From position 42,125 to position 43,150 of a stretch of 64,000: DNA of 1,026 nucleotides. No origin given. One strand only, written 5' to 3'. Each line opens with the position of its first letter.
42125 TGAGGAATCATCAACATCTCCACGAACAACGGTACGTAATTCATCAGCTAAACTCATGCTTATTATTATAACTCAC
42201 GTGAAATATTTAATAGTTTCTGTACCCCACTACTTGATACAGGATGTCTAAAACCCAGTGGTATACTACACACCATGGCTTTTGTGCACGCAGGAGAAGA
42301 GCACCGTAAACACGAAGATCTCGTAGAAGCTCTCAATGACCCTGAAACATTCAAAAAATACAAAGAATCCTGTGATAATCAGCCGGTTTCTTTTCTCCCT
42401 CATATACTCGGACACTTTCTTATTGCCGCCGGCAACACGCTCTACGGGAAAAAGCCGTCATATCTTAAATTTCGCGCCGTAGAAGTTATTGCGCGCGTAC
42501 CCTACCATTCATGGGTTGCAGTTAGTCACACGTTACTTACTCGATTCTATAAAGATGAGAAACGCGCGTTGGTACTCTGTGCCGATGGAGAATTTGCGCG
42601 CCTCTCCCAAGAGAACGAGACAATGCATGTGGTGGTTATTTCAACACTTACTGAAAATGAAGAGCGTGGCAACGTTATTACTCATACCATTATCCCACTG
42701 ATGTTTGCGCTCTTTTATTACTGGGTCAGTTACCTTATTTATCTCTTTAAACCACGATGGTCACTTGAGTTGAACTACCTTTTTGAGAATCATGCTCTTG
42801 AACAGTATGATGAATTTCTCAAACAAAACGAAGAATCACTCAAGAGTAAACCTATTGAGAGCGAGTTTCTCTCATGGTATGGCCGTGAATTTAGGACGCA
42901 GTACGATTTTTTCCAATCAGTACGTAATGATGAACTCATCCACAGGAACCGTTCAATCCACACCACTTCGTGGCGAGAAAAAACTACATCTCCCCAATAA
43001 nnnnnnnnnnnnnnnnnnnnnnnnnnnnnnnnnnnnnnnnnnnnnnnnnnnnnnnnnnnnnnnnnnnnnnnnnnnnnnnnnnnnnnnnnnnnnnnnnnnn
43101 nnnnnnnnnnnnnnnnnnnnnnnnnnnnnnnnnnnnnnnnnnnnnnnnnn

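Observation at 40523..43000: Alternative-oxidase-like di-iron protein divergently paired with an FAD-linked (D-lactate-DH/GlcD-like) oxidase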

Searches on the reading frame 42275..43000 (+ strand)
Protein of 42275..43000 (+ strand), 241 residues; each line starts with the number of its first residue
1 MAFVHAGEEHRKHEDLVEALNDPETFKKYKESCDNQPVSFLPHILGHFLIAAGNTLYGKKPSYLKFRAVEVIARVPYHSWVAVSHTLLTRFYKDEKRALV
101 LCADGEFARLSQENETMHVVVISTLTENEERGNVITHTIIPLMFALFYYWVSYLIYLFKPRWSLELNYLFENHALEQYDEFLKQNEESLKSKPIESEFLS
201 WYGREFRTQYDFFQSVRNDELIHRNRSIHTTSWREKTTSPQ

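Call 3: search_protein_families(library=pfam, proteins=[window:42275-43000:+], max_evalue=0.1)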
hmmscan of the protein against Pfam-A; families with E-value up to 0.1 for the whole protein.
window:42275-43000:+ (241 aa): 1 family
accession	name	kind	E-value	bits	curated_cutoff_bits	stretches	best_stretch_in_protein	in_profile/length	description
PF01786.24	AOX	-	4e-11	43.4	22.7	1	64-227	54-211/216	Alternative oxidase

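Call 4: search_protein_families(library=ncbifam, proteins=[window:42275-43000:+], max_evalue=0.1)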
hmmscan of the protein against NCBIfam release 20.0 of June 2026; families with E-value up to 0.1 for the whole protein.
window:42275-43000:+ (241 aa): 0 families

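Call 5: search_solved_structures(query=window:42275-43000:+, max_evalue=10, show_alignments=2)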
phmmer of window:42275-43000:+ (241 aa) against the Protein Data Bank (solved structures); distinct sequences matched with E-value up to 10: 1.
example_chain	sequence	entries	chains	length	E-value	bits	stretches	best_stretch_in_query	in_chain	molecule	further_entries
3n8t_A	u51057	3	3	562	0.072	15.9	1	160-239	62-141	alpha-amylase, GH57 family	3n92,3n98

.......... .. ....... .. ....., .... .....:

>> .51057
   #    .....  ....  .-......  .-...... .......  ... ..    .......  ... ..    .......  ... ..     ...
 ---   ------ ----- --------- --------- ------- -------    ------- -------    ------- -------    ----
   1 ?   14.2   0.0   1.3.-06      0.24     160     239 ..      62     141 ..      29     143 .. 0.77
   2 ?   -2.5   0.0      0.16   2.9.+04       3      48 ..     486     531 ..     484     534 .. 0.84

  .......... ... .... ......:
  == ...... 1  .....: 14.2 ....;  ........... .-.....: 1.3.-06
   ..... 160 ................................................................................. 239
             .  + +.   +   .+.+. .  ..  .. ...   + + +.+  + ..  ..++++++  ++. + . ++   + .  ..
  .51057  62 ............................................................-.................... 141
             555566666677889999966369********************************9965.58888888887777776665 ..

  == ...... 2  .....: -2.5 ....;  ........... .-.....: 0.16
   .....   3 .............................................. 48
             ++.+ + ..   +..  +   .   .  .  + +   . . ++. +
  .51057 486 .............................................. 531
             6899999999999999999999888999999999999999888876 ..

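Call 6: find_homologous_proteins(query=window:42275-43000:+)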
Query window:42275-43000:+ (241 aa): 1055 proteins with E <= 0.001 among 1418 candidates; the best 120 are listed.
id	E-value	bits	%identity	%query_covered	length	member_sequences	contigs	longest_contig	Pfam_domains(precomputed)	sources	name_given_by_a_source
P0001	6.2e-161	551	100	100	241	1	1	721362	PF01786.25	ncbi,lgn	ncbi:MAG: alternative oxidase [Patescibacteria group bacterium UBA2163]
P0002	2.1e-107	376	73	92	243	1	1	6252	PF01786.25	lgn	-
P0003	1.6e-106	373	73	92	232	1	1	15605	PF01786.25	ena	-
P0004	1.4e-105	370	70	93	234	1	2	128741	PF01786.25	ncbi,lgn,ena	ncbi:MAG: alternative oxidase [Patescibacteria group bacterium]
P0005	8.8e-105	368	69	97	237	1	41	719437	PF01786.25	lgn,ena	-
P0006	1.4e-104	367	71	91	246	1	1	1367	PF01786.25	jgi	-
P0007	4.5e-104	365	69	93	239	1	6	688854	PF01786.25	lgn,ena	-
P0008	1.6e-103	363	70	93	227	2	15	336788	PF01786.25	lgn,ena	-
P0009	7.1e-103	361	69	92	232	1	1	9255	PF01786.25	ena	-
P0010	2.9e-101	356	68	93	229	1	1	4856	PF01786.25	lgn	-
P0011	1.2e-100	354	67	94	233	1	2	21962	PF01786.25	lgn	-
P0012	1.0e-99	351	66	92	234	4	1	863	PF01786.25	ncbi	-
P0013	1.0e-99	351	67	92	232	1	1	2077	PF01786.25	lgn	-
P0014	3.7e-99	349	66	92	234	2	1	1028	PF01786.25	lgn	-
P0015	6.2e-99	348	66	94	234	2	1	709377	PF01786.25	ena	-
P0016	1.5e-98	347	68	93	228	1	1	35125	PF01786.25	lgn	-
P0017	1.9e-98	347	68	91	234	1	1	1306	PF01786.25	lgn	-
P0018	4.3e-98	346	68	93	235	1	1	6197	PF01786.25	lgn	-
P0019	8.8e-98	345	64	94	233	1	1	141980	PF01786.25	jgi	-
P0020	1.2e-97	344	69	92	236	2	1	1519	PF01786.25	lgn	-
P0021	1.6e-97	344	66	93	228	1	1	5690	PF01786.25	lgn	-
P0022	1.7e-97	344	67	93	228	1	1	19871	PF01786.25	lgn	-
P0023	2.6e-97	343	64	93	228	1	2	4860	PF01786.25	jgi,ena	jgi:hypothetical protein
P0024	2.8e-97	343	68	93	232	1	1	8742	PF01786.25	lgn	-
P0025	5.3e-97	342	66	91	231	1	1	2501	PF01786.25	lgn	-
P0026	3.4e-96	339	63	94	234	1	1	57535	PF01786.25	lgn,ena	-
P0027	8.3e-96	338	65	93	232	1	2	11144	PF01786.25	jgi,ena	-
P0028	2.0e-95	337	65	93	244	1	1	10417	PF01786.25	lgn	-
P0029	2.6e-95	337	66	94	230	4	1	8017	PF01786.25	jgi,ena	-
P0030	2.9e-95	336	65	93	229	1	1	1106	PF01786.25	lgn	-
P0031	3.0e-95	336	64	93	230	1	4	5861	PF01786.25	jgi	jgi:ubiquinol oxidase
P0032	3.6e-95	336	65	92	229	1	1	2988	PF01786.25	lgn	-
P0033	4.4e-94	333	64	93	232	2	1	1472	PF01786.25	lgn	-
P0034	2.4e-93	330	64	93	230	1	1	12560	PF01786.25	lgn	-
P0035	3.0e-93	330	63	93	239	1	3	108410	PF01786.25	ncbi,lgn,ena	-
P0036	8.9e-93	328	65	92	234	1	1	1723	PF01786.25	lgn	-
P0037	1.0e-92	328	63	93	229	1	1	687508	PF01786.25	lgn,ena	-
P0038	1.4e-92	328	62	93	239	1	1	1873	PF01786.25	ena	-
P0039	3.7e-92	326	64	92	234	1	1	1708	PF01786.25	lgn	-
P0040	1.4e-91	324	64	92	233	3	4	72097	PF01786.25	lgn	-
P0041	4.5e-91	323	64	91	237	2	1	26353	PF01786.25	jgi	jgi:ubiquinol oxidase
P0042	5.2e-90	319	63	94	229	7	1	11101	PF01786.25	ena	-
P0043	1.1e-89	318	60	97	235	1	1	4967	PF01786.25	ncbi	-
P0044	1.7e-89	318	61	95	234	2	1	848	PF01786.25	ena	-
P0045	2.2e-89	317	60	97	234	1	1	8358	PF01786.25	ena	-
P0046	5.2e-89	316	60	97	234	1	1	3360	PF01786.25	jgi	-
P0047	1.1e-88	315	63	91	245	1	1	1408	PF01786.25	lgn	-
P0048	1.3e-88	315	60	97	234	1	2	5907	PF01786.25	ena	-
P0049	1.5e-88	314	63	91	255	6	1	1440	PF01786.25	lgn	-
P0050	2.1e-88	314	61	91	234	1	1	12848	PF01786.25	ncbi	ncbi:MAG: alternative oxidase [Minisyncoccota bacterium]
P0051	2.3e-88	314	62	94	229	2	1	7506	PF01786.25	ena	-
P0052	2.4e-88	314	61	93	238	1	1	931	PF01786.25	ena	-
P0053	3.6e-88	313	62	90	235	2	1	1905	PF01786.25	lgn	-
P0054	4.3e-88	313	64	91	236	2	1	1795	PF01786.25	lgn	-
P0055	7.6e-88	312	64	92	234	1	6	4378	PF01786.25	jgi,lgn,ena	-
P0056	9.9e-88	312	60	91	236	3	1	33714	PF01786.25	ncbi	-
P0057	1.5e-87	311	62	90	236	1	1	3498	PF01786.25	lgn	-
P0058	1.9e-87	311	62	94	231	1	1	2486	PF01786.25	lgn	-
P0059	3.0e-87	310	63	90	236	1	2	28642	PF01786.25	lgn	-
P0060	3.5e-87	310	61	93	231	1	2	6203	PF01786.25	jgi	jgi:hypothetical protein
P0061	3.7e-87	310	62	92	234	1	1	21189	PF01786.25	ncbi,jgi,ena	jgi:hypothetical protein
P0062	3.8e-87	310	61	95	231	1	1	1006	PF01786.25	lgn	-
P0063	3.9e-87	310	60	93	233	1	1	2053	PF01786.25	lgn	-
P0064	4.7e-87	310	63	90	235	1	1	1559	PF01786.25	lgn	-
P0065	5.0e-87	309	60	96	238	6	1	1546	PF01786.25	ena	-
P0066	5.5e-87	309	60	94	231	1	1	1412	PF01786.25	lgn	-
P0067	6.3e-87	309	59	95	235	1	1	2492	PF01786.25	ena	-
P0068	6.6e-87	309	61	90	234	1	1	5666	PF01786.25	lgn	-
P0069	9.9e-87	308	63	90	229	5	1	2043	PF01786.25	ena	-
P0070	1.1e-86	308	60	93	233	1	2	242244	PF01786.25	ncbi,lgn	-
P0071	1.1e-86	308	61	93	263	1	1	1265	PF01786.25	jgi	jgi:ubiquinol oxidase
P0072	1.4e-86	308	59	95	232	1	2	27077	PF01786.25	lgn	-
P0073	1.7e-86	308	63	90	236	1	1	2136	PF01786.25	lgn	-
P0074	1.9e-86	308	60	95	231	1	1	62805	PF01786.25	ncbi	ncbi:MAG: alternative oxidase [Minisyncoccota bacterium]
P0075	1.9e-86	308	60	89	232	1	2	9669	PF01786.25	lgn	-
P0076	2.6e-86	307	63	90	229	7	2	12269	PF01786.25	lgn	-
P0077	3.1e-86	307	62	89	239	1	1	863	PF01786.25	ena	-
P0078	3.3e-86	307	62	90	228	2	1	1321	PF01786.25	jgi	jgi:ubiquinol oxidase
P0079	3.5e-86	307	59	93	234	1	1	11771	PF01786.25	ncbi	-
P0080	3.9e-86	307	62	91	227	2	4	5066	PF01786.25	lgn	-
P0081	4.3e-86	306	63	90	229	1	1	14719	PF01786.25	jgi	jgi:hypothetical protein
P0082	6.3e-86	306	62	91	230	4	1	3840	PF01786.25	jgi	jgi:hypothetical protein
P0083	6.9e-86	306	62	93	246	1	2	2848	PF01786.25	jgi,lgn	-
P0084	7.6e-86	306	57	97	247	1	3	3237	PF01786.25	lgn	-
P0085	8.7e-86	305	60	95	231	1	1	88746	PF01786.25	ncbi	ncbi:MAG: alternative oxidase [Minisyncoccota bacterium]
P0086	9.3e-86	305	61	93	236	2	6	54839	PF01786.25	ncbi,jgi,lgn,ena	ncbi:MAG TPA: alternative oxidase [Candidatus Paceibacterota bacterium]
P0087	1.0e-85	305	60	91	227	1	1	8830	PF01786.25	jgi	jgi:hypothetical protein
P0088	1.2e-85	305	62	90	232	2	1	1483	PF01786.25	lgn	-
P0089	1.3e-85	305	60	95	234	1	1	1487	PF01786.25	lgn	-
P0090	1.5e-85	305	61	92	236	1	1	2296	PF01786.25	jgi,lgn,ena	-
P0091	1.6e-85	305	63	89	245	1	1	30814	PF01786.25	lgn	-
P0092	1.7e-85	304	61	91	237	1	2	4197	PF01786.25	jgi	jgi:hypothetical protein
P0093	1.9e-85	304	63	93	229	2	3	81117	PF01786.25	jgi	jgi:hypothetical protein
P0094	1.9e-85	304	60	92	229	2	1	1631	PF01786.25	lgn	-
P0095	2.1e-85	304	62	91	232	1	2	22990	PF01786.25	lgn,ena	-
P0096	2.4e-85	304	61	93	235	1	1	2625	PF01786.25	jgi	-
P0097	3.2e-85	304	61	95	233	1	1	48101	PF01786.25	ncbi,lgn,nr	ncbi:hypothetical protein HY972_03240 [Candidatus Kaiserbacteria bacterium]|nr:hypothetical protein 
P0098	5.1e-85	303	63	91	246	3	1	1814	PF01786.25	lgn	-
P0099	5.1e-85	303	58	95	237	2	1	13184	PF01786.25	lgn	-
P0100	5.6e-85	303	57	94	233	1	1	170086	PF01786.25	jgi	jgi:ubiquinol oxidase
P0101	5.7e-85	303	64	89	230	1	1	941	PF01786.25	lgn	-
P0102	5.8e-85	303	58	93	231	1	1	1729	PF01786.25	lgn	-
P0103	6.1e-85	303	61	92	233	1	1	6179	PF01786.25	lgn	-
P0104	6.2e-85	303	59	92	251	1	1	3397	PF01786.25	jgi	jgi:ubiquinol oxidase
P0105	6.5e-85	303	59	90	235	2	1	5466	PF01786.25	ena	-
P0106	6.8e-85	302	59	93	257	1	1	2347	PF01786.25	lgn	-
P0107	6.9e-85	302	61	89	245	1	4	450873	PF01786.25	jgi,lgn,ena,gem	-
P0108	8.0e-85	302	61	89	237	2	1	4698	PF01786.25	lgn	-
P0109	8.8e-85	302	61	93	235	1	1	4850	PF01786.25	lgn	-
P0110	8.9e-85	302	61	92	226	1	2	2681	PF01786.25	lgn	-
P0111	9.3e-85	302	61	91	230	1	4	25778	PF01786.25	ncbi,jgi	ncbi:MAG: hypothetical protein RLZZ26_122 [Candidatus Parcubacteria bacterium]|jgi:hypothetical prot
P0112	9.3e-85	302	59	95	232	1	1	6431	PF01786.25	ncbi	-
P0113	1.1e-84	302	61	92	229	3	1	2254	PF01786.25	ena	-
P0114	1.1e-84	302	60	94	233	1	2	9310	PF01786.25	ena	-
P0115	1.1e-84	302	57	96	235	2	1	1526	PF01786.25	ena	-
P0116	1.2e-84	302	60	91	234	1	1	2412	PF01786.25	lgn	-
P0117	1.4e-84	301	61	90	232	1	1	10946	PF01786.25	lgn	-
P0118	1.5e-84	301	58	94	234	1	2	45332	PF01786.25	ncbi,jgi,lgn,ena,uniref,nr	ncbi:hypothetical protein AUJ77_03775 [Candidatus Nomurabacteria bacterium CG1_02_43_90]|uniref:Alte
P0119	1.5e-84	301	62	91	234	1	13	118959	PF01786.25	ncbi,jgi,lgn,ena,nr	ncbi:MAG: hypothetical protein A2481_03635 [Candidatus Yonathbacteria bacterium RIFOXYC2_FULL_47_9]|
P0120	2.0e-84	301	60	94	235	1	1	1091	PF01786.25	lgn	-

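Call 13: search_solved_structures(query=A1, max_evalue=10, show_alignments=3)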
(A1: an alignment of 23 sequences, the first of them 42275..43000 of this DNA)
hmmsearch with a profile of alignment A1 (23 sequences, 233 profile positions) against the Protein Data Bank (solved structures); distinct sequences matched with E-value up to 10: 0.

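Call 16: find_encoding_contigs(protein=window:42275-43000:+, flank=10000, max_places=3)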
Protein window:42275-43000:+ (241 aa): 1 contig read that carries it; 1 place shown.
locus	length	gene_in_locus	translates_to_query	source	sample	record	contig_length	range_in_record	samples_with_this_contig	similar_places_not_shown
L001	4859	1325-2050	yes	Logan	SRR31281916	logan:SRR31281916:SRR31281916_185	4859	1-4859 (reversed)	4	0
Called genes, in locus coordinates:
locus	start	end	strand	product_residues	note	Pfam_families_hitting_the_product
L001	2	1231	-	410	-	?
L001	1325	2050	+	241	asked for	PF01786:AOX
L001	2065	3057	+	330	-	PF00294:PfkB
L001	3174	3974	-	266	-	PF01061:ABC2_membrane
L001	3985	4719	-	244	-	PF00005:ABC_tran, PF13304:AAA_21 (faint)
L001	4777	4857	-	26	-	?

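Call 17: find_encoding_contigs(protein=P0005, flank=6000, max_places=1)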
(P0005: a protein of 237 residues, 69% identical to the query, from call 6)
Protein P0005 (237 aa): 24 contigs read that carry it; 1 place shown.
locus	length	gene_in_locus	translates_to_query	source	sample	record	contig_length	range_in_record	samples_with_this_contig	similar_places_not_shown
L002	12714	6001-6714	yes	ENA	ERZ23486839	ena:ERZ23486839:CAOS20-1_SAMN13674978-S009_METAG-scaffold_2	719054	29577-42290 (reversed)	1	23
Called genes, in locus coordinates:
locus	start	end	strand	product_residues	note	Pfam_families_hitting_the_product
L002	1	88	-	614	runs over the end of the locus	-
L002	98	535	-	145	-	-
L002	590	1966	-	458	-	-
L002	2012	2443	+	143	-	PF08818:DUF1801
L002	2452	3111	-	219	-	PF01386:Ribosomal_L25p, PF14693:Ribosomal_TL5_C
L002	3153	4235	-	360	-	-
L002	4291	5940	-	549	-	PF01565:FAD_binding_4, PF02913:FAD-oxidase_C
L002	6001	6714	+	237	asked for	PF01786:AOX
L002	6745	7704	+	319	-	PF00294:PfkB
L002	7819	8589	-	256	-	PF01061:ABC2_membrane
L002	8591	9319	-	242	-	PF00005:ABC_tran, PF13304:AAA_21 (faint)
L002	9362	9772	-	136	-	PF04138:GtrA_DPMS_TM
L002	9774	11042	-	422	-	PF01266:DAO (weak), PF01593:Amino_oxidase, PF13450:NAD_binding_8, PF13454:NAD_binding_9 (faint), PF01266:DAO (weak)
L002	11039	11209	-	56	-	-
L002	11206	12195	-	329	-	PF02779:Transket_pyr, PF02780:Transketolase_C, PF22613:Transketolase_C_1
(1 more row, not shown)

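Call 18: find_encoding_contigs(protein=P0015, flank=6000, max_places=1)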
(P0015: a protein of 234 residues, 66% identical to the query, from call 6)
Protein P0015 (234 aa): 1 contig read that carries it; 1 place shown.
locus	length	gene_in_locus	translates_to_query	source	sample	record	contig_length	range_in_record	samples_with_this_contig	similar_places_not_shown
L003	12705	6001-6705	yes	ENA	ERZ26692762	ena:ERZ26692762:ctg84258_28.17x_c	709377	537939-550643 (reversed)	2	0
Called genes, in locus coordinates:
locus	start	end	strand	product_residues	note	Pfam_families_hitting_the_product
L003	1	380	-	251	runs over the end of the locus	PF00318:Ribosomal_S2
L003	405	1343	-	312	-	PF03462:PCRF, PF00472:RF-1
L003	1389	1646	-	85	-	PF01197:Ribosomal_L31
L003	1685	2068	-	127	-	PF11964:SpoIIAA-like (weak)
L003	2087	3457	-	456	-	PF13406:SLT_2 (faint)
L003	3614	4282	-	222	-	PF01386:Ribosomal_L25p, PF14693:Ribosomal_TL5_C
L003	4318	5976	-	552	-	PF01565:FAD_binding_4, PF02913:FAD-oxidase_C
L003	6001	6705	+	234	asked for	PF01786:AOX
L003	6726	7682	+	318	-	PF00294:PfkB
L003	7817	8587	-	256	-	PF01061:ABC2_membrane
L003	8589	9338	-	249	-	PF00005:ABC_tran, PF13304:AAA_21 (weak)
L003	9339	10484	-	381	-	PF02353:CMAS, PF13489:Methyltransf_23, PF08241:Methyltransf_11, PF08242:Methyltransf_12, PF13649:Methyltransf_25, PF13847:Methyltransf_31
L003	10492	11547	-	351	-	PF16403:Bact_surface_Ig-like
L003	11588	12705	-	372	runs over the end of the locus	PF02353:CMAS, PF13489:Methyltransf_23, PF08241:Methyltransf_11, PF08242:Methyltransf_12, PF13649:Methyltransf_25, PF13847:Methyltransf_31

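Call 19: find_encoding_contigs(protein=P0107, flank=6000, max_places=1)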
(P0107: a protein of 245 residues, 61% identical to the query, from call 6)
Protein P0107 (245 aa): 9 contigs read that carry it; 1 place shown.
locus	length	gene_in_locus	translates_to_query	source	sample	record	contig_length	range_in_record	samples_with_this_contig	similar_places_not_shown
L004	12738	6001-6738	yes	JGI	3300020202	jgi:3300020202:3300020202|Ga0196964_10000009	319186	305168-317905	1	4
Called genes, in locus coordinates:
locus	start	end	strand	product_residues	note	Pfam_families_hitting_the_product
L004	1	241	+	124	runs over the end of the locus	PF01035:DNA_binding_1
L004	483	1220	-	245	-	PF00520:Ion_trans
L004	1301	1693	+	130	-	PF07750:GcrA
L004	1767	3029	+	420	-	PF00675:Peptidase_M16, PF05193:Peptidase_M16_C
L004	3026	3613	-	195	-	PF04279:IspA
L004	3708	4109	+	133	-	PF09945:DUF2177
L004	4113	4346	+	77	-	PF01329:Pterin_4a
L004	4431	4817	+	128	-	-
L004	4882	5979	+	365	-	PF07995:GSDH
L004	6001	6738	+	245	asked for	PF01786:AOX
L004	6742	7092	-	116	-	PF04828:GFA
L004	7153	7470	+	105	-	-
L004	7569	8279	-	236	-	PF02353:CMAS (weak), PF13489:Methyltransf_23, PF13847:Methyltransf_31, PF08241:Methyltransf_11, PF08242:Methyltransf_12, PF13649:Methyltransf_25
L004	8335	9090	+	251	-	PF08032:SpoU_sub_bind, PF00588:SpoU_methylase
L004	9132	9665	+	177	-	PF00578:AhpC-TSA, PF08534:Redoxin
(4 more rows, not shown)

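Call 20: find_encoding_contigs(protein=P0070, flank=6000, max_places=1)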
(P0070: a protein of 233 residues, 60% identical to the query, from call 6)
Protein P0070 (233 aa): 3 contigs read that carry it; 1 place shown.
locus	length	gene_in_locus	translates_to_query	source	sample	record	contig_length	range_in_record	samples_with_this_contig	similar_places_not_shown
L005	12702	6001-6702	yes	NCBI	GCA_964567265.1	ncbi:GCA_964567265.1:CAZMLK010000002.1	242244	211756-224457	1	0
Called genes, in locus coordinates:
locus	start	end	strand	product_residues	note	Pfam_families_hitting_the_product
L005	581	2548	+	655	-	PF00932:LTD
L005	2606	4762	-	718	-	PF17191:RecG_wedge, PF01336:tRNA_anti-codon (weak), PF04851:ResIII, PF00270:DEAD, PF00271:Helicase_C, PF19833:RecG_dom3_C (weak)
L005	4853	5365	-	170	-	PF23951:DUF7282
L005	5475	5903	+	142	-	PF00072:Response_reg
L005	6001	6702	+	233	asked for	PF01786:AOX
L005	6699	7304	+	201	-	PF00561:Abhydrolase_1 (faint), PF12697:Abhydrolase_6 (weak), PF06821:Ser_hydrolase (weak)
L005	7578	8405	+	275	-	PF07681:DoxX (faint)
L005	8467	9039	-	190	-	PF07963:N_methyl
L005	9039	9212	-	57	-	-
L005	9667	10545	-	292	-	PF00903:Glyoxalase (faint), PF06983:3-dmu-9_3-mt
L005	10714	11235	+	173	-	-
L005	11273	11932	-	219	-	PF00156:Pribosyltran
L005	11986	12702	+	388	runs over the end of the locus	PF11104:PilM_2, PF14450:FtsA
